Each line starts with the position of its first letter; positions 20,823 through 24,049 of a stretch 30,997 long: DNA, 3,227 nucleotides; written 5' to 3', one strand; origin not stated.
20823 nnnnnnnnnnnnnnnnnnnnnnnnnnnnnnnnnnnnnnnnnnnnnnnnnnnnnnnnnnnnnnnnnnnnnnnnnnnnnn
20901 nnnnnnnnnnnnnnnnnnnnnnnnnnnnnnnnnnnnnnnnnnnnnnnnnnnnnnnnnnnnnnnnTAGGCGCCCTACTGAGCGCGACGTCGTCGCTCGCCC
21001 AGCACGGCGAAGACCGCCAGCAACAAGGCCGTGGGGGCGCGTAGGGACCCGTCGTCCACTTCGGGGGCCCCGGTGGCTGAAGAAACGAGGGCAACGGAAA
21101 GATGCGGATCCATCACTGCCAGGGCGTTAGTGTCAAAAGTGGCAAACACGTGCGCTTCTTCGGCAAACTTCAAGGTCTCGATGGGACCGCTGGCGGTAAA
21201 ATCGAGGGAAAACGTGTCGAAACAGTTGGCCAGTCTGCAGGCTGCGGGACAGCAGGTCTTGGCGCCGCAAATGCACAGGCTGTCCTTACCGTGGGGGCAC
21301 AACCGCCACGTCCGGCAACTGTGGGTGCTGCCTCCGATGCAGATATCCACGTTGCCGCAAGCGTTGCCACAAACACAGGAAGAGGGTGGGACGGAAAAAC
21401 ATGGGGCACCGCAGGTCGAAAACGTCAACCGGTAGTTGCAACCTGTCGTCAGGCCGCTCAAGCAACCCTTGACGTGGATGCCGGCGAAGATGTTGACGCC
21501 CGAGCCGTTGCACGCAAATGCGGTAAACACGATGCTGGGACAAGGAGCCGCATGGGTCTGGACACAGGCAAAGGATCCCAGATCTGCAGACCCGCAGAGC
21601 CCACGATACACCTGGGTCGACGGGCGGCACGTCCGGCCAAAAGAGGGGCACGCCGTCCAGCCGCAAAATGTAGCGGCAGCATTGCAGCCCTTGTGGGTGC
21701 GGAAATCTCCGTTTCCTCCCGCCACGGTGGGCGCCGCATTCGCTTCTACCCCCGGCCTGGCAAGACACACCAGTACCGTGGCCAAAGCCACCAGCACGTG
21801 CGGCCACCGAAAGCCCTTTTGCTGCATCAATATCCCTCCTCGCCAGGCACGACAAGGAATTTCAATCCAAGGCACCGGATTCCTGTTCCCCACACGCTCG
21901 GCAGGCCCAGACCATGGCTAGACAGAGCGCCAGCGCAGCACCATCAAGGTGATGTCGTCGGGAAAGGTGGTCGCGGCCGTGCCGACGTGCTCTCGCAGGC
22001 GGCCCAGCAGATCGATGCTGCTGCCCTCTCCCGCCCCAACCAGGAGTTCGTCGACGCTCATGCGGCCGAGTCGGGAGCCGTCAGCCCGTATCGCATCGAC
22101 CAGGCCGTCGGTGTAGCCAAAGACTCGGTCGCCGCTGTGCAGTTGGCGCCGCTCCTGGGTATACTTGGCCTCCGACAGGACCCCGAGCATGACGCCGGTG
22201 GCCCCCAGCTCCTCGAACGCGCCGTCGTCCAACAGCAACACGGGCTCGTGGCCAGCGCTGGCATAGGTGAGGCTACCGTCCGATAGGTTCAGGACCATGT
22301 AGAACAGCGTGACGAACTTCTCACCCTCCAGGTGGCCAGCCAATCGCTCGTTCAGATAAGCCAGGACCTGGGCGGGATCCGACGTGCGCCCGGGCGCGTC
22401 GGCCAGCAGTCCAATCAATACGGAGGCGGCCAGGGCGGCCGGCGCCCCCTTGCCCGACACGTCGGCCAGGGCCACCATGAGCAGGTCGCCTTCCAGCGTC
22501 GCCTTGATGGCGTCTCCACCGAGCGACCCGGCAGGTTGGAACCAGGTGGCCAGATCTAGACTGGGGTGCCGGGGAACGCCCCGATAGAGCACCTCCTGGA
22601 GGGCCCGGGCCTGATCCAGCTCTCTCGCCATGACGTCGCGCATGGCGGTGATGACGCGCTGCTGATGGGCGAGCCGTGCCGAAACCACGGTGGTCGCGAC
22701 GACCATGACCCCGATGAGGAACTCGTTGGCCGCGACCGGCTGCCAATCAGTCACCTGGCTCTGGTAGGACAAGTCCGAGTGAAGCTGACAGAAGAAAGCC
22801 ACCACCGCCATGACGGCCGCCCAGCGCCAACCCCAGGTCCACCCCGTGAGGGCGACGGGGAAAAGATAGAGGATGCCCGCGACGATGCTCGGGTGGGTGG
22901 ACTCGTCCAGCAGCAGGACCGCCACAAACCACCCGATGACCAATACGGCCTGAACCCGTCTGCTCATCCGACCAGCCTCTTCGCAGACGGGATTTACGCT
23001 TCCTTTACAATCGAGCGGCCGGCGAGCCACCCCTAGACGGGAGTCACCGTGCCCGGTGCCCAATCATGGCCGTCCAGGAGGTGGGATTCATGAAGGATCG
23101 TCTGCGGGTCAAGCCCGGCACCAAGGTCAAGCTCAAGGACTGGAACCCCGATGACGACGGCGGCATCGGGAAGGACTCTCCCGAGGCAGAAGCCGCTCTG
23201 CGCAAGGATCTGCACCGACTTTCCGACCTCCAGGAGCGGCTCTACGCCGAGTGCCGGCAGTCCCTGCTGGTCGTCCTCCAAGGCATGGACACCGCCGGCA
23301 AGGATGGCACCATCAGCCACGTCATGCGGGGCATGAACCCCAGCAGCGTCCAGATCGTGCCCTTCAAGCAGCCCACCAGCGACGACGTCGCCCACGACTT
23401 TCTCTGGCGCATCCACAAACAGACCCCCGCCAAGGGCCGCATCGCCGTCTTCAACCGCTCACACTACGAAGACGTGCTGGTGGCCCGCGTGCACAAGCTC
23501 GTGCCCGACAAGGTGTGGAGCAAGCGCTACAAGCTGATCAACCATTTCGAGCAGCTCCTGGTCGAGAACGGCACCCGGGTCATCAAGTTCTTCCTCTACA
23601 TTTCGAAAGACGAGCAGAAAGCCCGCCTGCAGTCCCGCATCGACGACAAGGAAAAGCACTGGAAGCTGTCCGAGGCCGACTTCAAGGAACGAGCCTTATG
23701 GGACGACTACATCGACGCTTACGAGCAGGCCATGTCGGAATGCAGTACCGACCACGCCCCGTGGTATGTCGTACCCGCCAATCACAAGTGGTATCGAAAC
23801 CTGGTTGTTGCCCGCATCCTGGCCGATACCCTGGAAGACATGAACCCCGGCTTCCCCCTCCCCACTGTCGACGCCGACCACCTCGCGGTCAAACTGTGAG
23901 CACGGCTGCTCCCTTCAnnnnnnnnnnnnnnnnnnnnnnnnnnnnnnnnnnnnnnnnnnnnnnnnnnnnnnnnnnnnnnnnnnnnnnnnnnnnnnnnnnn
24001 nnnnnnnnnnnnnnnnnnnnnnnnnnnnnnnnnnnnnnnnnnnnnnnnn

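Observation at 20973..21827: Second Cys-rich paralog with the same PEVD-CTERM signal, downstream of a membrane PP2C phosphatase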

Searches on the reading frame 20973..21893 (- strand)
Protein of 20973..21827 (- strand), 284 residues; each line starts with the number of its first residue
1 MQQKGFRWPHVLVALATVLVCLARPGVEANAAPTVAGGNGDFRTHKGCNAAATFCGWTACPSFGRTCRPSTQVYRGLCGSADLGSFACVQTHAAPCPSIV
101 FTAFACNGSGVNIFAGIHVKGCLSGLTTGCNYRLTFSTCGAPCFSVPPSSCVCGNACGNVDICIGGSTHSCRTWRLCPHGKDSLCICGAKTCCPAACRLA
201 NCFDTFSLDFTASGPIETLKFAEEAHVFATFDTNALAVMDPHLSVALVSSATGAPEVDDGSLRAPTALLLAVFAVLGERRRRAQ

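Call 3: search_protein_families(library=ncbifam, proteins=[window:20973-21827:-], max_evalue=10)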
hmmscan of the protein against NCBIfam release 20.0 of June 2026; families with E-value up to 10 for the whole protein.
window:20973-21827:- (284 aa): 1 family
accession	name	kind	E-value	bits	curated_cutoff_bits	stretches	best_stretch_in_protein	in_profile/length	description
TIGR03901.2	MYXO-CTERM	domain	0.98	9.9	20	1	258-282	9-32/34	MYXO-CTERM sorting domain-containing protein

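Call 4: search_protein_families(library=pfam, proteins=[window:20973-21827:-], max_evalue=10)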
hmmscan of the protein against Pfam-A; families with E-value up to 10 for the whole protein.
window:20973-21827:- (284 aa): 0 families

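Call 8: find_homologous_proteins(query=window:20973-21827:-, max_evalue=0.01)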
Query window:20973-21827:- (284 aa): 1 proteins with E <= 0.01 among 3797 candidates.
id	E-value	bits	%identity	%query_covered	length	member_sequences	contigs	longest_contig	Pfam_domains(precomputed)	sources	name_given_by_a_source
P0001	2.2e-119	416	100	65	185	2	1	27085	-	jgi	jgi:hypothetical protein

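Call 10: find_encoding_contigs(protein=P0001, flank=10000)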
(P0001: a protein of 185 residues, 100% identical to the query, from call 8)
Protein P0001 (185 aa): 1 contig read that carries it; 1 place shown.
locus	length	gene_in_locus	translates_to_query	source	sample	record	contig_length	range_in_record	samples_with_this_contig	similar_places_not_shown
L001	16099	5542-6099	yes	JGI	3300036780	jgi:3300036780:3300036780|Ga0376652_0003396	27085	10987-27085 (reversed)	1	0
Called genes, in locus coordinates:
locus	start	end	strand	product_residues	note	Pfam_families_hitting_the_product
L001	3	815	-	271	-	?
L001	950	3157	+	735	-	PF00512:HisKA, PF02518:HATPase_c, PF00072:Response_reg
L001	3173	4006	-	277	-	PF03976:PPK2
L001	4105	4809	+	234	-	PF07228:SpoIIE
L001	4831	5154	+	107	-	PF07228:SpoIIE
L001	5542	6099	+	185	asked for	-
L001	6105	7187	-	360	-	PF12679:ABC2_membrane_2, PF12698:ABC2_membrane_3, PF01061:ABC2_membrane, PF12730:ABC2_membrane_4 (weak)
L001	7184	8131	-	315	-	PF00005:ABC_tran, PF13304:AAA_21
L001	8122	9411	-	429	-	PF25919:BSH_CusB (faint), PF00364:Biotin_lipoyl (faint), PF25917:BSH_RND (weak), PF25881:HH_YBHG, PF25954:Beta-barrel_RND_2 (weak)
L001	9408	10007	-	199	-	PF00440:TetR_N, PF14246:TetR_C_7, PF16859:TetR_C_11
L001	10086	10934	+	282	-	PF01370:Epimerase, PF04321:RmlD_sub_bind, PF02719:Polysacc_synt_2 (weak), PF16363:GDP_Man_Dehyd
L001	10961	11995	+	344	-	-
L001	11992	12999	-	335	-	PF05496:RuvB_N, PF07728:AAA_5, PF13173:AAA_14 (faint), PF00004:AAA, PF17864:AAA_lid_4, PF05491:WHD_RuvB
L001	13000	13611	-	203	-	PF01330:RuvA_N, PF00633:HHH (faint), PF14520:HHH_5, PF21176:RecR_HhH (faint)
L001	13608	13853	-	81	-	PF04255:DUF433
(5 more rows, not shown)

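Call 23: search_protein_representatives(alignment_id=A1)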
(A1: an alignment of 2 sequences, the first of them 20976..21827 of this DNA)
Query: 2 sequences, 360 profile positions. Proteins with E-value up to 0.001 (for the whole library): 5; up to 1e-10: 2; up to 1e-30: 2. The best 5 are listed.
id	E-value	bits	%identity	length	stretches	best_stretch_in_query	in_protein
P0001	1.2e-82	294.5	-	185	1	160-360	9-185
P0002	9.6e-55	202.7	-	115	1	241-359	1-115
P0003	4.8e-07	45.8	-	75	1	284-359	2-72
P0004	1.0e-06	44.7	-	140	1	250-359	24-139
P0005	5.2e-06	42.4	-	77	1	283-358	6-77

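Call 25: find_encoding_contigs(protein=P0004, flank=10000)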
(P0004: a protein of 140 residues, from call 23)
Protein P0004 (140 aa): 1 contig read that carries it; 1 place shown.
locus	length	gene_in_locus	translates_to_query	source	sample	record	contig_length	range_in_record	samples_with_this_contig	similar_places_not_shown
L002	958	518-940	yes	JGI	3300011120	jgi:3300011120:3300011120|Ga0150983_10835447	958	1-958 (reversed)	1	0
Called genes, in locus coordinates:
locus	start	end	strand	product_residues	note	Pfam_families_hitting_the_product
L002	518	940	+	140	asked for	-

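Call 26: find_encoding_contigs(protein=P0003, flank=10000)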
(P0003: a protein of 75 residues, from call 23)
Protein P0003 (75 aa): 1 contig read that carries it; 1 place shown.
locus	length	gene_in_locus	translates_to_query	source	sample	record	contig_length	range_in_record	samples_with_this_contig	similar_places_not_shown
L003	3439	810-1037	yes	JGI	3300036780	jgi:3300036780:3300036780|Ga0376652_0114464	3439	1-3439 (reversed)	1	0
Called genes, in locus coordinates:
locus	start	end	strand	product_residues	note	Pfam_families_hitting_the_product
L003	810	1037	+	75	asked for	-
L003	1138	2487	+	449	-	PF13091:PLDc_2 (faint)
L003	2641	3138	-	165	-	-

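Call 27: find_encoding_contigs(protein=P0005, flank=10000)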
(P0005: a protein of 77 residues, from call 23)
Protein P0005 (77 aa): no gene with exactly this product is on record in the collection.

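Call 32: find_homologous_proteins(query=A2, max_evalue=0.1)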
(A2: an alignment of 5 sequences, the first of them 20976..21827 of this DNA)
Query A2 (5 sequences) (284 aa, profile of the alignment): 1 proteins with E <= 0.1 among 8000 candidates.
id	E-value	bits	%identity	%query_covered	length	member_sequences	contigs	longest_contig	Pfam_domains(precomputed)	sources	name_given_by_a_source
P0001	6.4e-56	209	100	65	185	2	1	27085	-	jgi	jgi:hypothetical protein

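Call 52: list_cluster_members(proteins=[window:20973-21827:-, window:20973-21893:-, window:15077-16111:-, P0001, P0002, P0005, P0003, P0004, window:21918-23063:-])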
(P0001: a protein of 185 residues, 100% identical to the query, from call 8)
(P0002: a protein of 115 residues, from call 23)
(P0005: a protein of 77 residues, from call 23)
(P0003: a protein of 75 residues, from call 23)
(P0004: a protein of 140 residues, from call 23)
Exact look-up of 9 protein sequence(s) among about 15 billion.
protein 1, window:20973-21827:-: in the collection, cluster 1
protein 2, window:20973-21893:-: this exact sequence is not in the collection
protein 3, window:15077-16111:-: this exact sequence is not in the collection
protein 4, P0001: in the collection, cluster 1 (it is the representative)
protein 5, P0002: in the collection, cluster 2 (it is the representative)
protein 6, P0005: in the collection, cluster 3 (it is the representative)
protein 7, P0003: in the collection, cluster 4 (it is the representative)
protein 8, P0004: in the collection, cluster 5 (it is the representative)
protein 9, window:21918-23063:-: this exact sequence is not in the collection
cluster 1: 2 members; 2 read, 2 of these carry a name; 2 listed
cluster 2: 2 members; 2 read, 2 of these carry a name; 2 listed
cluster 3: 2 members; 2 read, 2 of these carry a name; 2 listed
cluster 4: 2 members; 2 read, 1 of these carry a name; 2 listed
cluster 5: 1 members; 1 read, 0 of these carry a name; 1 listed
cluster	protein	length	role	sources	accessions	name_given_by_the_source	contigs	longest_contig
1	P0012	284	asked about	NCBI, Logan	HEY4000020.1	MAG TPA: hypothetical protein VGO93_14190 [Candidatus Xenobia bacterium]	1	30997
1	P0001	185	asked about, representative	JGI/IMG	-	hypothetical protein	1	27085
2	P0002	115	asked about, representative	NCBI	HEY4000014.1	MAG TPA: hypothetical protein VGO93_14160 [Candidatus Xenobia bacterium]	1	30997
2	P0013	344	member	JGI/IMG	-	hypothetical protein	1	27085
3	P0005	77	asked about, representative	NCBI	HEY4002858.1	MAG TPA: hypothetical protein VGO93_28555 [Candidatus Xenobia bacterium]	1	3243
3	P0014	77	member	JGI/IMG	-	hypothetical protein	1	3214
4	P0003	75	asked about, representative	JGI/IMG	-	hypothetical protein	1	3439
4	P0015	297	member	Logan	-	-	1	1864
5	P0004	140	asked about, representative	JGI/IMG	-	-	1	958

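Call 54: find_encoding_contigs(protein=P0014, flank=10000)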
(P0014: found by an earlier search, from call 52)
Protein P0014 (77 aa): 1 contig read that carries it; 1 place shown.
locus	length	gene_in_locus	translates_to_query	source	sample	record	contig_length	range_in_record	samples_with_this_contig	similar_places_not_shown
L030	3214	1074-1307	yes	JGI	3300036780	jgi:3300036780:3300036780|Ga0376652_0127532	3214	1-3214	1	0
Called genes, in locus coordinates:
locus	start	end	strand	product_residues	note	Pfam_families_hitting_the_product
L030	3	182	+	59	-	?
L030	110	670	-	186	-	-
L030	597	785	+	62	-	-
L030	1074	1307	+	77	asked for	-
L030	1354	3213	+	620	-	?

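Call 55: find_encoding_contigs(protein=P0015, flank=10000)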
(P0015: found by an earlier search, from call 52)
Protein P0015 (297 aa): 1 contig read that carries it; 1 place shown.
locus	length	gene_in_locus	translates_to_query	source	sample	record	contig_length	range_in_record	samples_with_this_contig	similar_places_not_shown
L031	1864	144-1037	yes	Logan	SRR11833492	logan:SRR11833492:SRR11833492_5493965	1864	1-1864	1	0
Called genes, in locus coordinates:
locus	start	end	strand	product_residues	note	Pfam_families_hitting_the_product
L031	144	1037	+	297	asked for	-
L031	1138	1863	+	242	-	?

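Call 61: predict_structure(alignment_id=A3)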
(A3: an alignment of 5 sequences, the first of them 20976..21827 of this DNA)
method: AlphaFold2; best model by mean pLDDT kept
length: 284 residues; sequences in the alignment: 5
mean_pLDDT: 39.4   pTM: 0.28
mean pLDDT of the five models: 39.4, 33.1, 33.1, 32.9, 31.9
residues with pLDDT >= 90: 0; 70-90: 29; 50-70: 20; < 50: 235
segments of 3 or more residues with pLDDT < 50: 1-4, 24-171, 178-259
pLDDT, mean of each block of 10 residues (from residue 1): 60 76 46 30 28 30 29 29 30 33 34 35 31 31 25 37 42 50 42 37 33 28 25 28 32 42 66 80 69
secondary structure, 60 per line:
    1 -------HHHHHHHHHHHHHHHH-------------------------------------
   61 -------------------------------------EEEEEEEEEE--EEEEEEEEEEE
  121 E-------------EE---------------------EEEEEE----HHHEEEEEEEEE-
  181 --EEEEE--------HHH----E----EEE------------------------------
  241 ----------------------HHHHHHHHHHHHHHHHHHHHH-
elements in order: H8-23 E98-107 E110-121 E158-163 E171-179 E183-187 E208-210 H263-283

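Call 63: search_protein_families(library=pfam, proteins=[L003:117-1034:+, L002:38-937:+], max_evalue=10)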
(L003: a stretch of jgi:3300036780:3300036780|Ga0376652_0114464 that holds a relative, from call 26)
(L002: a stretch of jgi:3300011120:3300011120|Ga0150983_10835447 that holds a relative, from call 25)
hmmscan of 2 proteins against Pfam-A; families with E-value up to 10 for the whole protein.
L003:117-1034:+ (306 aa): 0 families

L002:38-937:+ (300 aa): 0 families

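Call 64: search_solved_structures(query=A2, max_evalue=10)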
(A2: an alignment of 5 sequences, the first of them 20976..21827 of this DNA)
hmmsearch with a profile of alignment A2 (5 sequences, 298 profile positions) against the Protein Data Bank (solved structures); distinct sequences matched with E-value up to 10: 2.
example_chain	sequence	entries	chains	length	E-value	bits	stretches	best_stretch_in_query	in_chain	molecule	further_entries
4kyp_A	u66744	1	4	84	0.14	15.3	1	16-70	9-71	Beta-insect excitatory toxin Bj-xtrIT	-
1bcg_A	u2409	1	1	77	0.15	15.1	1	16-69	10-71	TOXIN BJXTR-IT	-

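Call 83: search_protein_families(library=pfam, proteins=[L003:1138-2487:+, L003:2641-3138:-, L030:1354-3213:+, L030:89-1024:+, L030:110-670:-], max_evalue=0.01)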
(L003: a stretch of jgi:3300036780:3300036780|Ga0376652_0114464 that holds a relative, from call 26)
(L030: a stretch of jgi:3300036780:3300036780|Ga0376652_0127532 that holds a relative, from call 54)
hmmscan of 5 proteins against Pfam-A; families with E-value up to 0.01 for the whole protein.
L003:1138-2487:+ (449 aa): 1 family
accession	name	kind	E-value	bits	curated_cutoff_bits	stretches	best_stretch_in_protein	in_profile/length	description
PF13091.12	PLDc_2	-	4.4e-10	40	27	1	122-221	19-105/132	PLD-like domain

L003:2641-3138:- (165 aa): 0 families

L030:1354-3213:+ (620 aa): 5 families
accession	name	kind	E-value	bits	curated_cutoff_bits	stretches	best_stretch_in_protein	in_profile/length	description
PF00358.26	PTS_EIIA_1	-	5.1e-41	139.8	27.2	1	8-127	3-122/127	phosphoenolpyruvate-dependent sugar phosphotransferase system, EIIA 1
PF02896.24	PEP-utilizers_C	-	5.5e-27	95.1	22.8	1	518-618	6-105/293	PEP-utilising enzyme, PEP-binding domain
PF00381.24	PTS-HPr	-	8e-25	87.2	23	1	169-247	3-80/81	PTS HPr component phosphorylation site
PF05524.18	PEP-utilisers_N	-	1.2e-21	77.5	24.4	1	278-390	1-121/121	PEP-utilising enzyme, N-terminal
PF00391.29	PEP-utilizers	-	1.4e-17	63.5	23.1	1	416-488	2-72/72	PEP-utilising enzyme, mobile domain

L030:89-1024:+ (311 aa): 1 family
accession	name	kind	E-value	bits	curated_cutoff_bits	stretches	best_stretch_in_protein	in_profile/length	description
PF01844.29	HNH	-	0.00067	20.2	21.4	1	152-182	4-38/47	HNH endonuclease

L030:110-670:- (186 aa): 0 families

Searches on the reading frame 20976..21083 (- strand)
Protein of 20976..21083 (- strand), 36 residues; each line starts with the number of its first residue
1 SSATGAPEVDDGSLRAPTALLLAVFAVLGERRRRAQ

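Call 46: search_protein_families(library=ncbifam, proteins=[window:20976-21083:-], max_evalue=10)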
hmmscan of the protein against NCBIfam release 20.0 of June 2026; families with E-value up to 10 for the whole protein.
seq(36 aa): 1 family
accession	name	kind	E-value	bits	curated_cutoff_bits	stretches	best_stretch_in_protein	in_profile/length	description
TIGR03901.2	MYXO-CTERM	domain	0.023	15.1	20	1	10-34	9-32/34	MYXO-CTERM sorting domain-containing protein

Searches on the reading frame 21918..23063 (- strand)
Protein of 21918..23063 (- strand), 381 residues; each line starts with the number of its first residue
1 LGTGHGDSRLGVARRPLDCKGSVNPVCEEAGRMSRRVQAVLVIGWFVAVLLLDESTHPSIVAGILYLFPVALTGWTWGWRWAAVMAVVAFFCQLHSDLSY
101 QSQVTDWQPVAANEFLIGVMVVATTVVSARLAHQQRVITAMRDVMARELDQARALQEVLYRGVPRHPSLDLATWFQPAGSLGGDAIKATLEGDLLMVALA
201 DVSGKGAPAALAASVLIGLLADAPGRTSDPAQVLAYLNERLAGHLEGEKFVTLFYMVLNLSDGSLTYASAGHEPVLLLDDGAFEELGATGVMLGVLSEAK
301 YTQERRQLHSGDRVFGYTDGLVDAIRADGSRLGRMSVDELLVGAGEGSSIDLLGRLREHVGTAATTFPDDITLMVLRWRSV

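Call 3: search_protein_families(library=ncbifam, proteins=[window:21918-23063:-], max_evalue=10)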
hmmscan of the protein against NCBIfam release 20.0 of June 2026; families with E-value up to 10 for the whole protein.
window:21918-23063:- (381 aa): 3 families
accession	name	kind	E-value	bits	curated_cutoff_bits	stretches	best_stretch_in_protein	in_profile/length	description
NF045505.1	RR_RssB_Pseudo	equivalog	5.2e-10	38.9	700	1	172-377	180-390/394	two-component system response regulator RssB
TIGR02865.1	spore_II_E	equivalog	5.5e-07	28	490.8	1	189-326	575-712/764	stage II sporulation protein E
NF012013.0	PRK15469.1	equivalog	0.00059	18.9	403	1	34-134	54-154/312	glyoxylate/hydroxypyruvate reductase GhrA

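Call 4: search_protein_families(library=pfam, proteins=[window:21918-23063:-], max_evalue=10)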
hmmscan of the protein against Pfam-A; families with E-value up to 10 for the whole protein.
window:21918-23063:- (381 aa): 2 families
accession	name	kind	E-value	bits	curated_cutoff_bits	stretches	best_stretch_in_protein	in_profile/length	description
PF07228.17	SpoIIE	-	2.3e-42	145.6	25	1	194-379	4-192/192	Stage II sporulation protein E (SpoIIE)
PF13493.11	DUF4118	-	5.5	7.3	28.4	1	40-122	6-89/107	Domain of unknown function (DUF4118)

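Call 83: search_protein_families(library=pfam, proteins=[L030:1354-3213:+, L030:89-1024:+, L030:110-670:-], max_evalue=0.01)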
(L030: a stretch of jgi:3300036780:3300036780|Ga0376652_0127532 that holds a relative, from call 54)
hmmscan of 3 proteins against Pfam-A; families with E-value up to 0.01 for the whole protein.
L030:1354-3213:+ (620 aa): 5 families
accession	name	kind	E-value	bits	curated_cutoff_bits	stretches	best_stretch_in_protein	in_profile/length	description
PF00358.26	PTS_EIIA_1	-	5.1e-41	139.8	27.2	1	8-127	3-122/127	phosphoenolpyruvate-dependent sugar phosphotransferase system, EIIA 1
PF02896.24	PEP-utilizers_C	-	5.5e-27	95.1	22.8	1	518-618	6-105/293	PEP-utilising enzyme, PEP-binding domain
PF00381.24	PTS-HPr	-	8e-25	87.2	23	1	169-247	3-80/81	PTS HPr component phosphorylation site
PF05524.18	PEP-utilisers_N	-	1.2e-21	77.5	24.4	1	278-390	1-121/121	PEP-utilising enzyme, N-terminal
PF00391.29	PEP-utilizers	-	1.4e-17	63.5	23.1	1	416-488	2-72/72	PEP-utilising enzyme, mobile domain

L030:89-1024:+ (311 aa): 1 family
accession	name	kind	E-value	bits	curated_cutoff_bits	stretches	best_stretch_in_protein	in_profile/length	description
PF01844.29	HNH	-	0.00067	20.2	21.4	1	152-182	4-38/47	HNH endonuclease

L030:110-670:- (186 aa): 0 families

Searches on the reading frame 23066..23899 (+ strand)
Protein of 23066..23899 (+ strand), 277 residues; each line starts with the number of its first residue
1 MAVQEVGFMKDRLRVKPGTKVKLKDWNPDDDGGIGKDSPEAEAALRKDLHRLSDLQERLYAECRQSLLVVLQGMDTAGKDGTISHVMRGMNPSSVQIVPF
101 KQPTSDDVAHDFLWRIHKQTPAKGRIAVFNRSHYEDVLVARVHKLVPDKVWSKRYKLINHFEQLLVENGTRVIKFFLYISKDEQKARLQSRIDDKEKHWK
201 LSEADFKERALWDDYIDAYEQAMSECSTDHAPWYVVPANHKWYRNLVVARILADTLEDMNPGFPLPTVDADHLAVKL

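Call 19: search_protein_families(library=pfam, proteins=[window:23066-23899:+], max_evalue=0.001)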
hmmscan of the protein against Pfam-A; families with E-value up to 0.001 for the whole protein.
window:23066-23899:+ (277 aa): 1 family
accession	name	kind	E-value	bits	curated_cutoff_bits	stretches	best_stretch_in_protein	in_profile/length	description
PF03976.20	PPK2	-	2e-75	253.7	22.3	1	39-261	5-226/229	Polyphosphate kinase 2 (PPK2)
